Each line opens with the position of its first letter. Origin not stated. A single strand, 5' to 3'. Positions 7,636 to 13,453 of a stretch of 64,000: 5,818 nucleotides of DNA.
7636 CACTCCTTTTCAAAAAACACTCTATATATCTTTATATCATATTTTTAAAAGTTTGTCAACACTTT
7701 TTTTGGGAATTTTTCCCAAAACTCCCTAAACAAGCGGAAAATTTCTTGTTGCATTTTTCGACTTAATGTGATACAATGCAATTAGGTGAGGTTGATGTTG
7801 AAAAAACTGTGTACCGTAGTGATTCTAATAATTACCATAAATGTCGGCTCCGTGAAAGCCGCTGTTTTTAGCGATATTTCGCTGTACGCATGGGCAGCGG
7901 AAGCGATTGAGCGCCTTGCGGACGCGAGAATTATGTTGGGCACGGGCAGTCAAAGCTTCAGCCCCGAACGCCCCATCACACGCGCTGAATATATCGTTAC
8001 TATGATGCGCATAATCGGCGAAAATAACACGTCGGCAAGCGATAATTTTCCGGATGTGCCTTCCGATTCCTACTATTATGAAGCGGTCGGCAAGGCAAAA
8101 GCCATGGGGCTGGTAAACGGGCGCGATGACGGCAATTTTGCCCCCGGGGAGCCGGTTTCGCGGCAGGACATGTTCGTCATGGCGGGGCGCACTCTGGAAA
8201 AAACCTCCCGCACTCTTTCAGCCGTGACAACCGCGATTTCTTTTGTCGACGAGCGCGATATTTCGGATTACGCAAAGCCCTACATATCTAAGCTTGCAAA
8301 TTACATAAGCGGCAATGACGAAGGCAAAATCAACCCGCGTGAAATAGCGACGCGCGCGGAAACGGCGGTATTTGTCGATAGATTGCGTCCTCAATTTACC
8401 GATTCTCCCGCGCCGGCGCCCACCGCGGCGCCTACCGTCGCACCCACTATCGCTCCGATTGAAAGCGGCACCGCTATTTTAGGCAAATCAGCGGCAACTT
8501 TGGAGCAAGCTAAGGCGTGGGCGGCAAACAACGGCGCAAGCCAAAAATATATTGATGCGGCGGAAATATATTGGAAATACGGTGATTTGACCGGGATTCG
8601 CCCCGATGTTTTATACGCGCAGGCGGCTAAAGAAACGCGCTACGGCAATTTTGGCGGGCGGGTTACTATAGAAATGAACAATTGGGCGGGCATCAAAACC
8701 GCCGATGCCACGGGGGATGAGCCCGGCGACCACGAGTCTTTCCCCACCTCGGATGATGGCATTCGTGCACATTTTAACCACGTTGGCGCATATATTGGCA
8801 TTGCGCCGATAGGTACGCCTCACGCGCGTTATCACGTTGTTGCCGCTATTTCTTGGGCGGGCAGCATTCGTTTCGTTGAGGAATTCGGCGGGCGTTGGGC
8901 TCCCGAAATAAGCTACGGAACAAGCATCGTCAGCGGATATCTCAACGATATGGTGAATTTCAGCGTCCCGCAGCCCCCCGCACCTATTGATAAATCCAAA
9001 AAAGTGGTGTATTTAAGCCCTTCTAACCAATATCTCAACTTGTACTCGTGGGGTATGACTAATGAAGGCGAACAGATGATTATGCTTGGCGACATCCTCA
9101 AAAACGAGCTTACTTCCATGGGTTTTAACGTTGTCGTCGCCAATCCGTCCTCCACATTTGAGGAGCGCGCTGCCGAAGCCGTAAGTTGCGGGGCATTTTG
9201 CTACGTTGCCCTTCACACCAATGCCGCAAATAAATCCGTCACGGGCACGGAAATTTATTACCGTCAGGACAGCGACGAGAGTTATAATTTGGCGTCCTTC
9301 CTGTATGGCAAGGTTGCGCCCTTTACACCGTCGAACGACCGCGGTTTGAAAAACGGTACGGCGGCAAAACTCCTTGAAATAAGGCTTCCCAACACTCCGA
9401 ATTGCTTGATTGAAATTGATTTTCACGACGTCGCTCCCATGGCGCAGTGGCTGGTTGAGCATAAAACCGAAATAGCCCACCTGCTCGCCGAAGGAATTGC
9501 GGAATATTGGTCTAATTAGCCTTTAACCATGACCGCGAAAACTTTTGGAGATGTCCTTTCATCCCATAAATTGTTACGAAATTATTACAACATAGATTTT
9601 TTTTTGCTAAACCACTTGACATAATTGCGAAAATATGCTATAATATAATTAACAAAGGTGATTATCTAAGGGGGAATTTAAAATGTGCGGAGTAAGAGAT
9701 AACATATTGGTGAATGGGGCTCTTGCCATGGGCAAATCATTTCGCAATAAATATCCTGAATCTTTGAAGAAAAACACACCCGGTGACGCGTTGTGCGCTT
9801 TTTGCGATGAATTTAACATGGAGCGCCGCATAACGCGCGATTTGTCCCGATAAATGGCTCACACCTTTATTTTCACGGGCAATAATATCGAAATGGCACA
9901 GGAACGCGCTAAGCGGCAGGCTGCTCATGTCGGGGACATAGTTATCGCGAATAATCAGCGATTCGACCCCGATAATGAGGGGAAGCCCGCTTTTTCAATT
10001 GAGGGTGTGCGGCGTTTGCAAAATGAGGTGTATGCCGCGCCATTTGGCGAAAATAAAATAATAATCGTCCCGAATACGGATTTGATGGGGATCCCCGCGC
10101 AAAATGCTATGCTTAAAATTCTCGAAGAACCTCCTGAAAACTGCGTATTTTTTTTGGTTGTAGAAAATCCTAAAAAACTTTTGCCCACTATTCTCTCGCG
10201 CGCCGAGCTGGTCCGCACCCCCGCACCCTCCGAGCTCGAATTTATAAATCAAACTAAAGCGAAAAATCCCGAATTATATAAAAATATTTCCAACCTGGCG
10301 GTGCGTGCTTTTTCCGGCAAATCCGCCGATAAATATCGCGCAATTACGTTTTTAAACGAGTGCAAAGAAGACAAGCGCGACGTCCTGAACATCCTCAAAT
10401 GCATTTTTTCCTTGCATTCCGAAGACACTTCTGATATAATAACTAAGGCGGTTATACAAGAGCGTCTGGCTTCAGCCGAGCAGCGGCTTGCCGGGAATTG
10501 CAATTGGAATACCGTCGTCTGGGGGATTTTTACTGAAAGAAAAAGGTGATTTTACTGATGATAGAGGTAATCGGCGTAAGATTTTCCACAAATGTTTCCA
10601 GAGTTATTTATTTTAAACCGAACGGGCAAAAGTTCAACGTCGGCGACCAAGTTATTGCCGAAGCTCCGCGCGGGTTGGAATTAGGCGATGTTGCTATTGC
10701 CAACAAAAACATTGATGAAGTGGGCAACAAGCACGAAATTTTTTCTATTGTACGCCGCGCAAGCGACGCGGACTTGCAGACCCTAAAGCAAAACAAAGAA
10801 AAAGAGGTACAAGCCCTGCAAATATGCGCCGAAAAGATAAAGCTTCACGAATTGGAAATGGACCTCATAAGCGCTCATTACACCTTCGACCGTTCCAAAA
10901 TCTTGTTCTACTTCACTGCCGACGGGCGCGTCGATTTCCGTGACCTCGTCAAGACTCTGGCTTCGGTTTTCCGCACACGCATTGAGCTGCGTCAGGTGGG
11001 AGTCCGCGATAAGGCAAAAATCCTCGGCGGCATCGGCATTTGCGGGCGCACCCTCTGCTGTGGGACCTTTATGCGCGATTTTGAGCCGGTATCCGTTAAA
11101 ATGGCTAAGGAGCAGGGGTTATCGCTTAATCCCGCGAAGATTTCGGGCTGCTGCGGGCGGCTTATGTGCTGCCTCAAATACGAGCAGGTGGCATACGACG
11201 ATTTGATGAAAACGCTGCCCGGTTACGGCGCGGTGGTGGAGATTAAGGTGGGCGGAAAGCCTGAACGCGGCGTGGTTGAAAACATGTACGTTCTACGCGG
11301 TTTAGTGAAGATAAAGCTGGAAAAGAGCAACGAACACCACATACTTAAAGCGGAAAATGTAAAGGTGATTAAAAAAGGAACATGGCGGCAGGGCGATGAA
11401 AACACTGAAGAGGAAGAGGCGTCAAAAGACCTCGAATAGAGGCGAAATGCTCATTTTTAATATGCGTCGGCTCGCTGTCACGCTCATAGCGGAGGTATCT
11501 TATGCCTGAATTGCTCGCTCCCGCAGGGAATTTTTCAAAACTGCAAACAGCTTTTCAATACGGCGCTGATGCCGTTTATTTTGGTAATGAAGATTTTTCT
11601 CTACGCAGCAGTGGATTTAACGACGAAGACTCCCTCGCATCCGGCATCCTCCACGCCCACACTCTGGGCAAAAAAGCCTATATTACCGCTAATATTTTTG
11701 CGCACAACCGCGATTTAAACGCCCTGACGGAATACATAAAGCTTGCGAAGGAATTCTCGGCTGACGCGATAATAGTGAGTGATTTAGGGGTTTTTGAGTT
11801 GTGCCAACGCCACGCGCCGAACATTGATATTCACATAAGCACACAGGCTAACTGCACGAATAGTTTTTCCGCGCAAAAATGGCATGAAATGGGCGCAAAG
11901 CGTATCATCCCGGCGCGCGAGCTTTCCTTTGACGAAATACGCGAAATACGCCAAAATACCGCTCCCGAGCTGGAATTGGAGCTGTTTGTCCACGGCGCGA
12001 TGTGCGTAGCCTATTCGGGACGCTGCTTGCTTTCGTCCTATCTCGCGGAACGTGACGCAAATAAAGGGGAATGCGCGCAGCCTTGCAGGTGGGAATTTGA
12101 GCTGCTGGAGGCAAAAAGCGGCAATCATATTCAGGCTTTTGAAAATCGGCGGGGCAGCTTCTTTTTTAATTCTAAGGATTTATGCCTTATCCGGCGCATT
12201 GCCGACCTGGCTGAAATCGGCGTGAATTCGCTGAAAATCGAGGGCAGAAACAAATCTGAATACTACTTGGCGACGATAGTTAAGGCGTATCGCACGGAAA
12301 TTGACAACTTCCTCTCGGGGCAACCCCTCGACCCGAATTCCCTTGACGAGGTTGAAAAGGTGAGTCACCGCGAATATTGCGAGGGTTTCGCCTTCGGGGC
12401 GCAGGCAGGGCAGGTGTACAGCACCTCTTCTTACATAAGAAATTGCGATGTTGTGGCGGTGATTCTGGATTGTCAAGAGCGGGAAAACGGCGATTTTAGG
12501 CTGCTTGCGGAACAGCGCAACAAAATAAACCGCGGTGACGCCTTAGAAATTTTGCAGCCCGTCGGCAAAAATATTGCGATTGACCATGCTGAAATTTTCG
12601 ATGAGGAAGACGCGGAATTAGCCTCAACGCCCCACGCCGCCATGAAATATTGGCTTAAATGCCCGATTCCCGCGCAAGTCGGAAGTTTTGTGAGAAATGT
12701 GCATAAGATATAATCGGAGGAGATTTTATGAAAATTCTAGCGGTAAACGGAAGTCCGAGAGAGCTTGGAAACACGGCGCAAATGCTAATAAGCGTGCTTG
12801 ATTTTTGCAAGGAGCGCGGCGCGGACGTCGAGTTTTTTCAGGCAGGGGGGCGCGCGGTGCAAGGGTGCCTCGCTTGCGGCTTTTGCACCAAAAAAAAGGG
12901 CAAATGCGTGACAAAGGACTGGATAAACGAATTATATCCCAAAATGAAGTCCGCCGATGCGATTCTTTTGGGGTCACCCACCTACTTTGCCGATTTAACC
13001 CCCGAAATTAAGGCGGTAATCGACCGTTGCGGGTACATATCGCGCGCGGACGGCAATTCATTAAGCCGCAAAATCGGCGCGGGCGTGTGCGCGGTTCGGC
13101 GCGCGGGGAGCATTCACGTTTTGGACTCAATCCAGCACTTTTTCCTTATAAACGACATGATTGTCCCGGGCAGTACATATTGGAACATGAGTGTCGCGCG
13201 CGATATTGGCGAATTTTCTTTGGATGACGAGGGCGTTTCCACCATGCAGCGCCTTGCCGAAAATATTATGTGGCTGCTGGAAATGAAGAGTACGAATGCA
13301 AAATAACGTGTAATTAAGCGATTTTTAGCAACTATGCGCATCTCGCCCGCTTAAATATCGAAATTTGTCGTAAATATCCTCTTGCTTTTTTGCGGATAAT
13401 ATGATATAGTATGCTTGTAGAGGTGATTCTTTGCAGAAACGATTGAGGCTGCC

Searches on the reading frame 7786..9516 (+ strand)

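Call 23: search_protein_families(library=pfam, proteins=[window:7786-9516:+], max_evalue=0.00001)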
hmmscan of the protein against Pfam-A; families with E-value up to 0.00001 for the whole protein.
window:7786-9516:+ (577 aa): 3 families
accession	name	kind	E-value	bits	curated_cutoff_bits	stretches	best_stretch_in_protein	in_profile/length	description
PF00395.25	SLH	-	1.1e-27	96.1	20.8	2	88-129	2-43/44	S-layer homology domain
PF01520.23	Amidase_3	-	1.1e-14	55.3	27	1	426-572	21-173/174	N-acetylmuramoyl-L-alanine amidase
PF01832.25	Glucosaminidase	-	4.5e-09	37.5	30.2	1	260-345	2-81/123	Mannosyl-glycoprotein endo-beta-N-acetylglucosaminidase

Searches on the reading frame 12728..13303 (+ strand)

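Call 23: search_protein_families(library=pfam, proteins=[window:12728-13303:+], max_evalue=0.00001)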
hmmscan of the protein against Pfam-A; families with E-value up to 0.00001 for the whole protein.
window:12728-13303:+ (192 aa): 1 family
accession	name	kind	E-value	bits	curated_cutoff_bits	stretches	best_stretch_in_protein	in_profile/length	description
PF03358.20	FMN_red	-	3.4e-30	105.1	24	1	1-156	1-149/152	NADPH-dependent FMN reductase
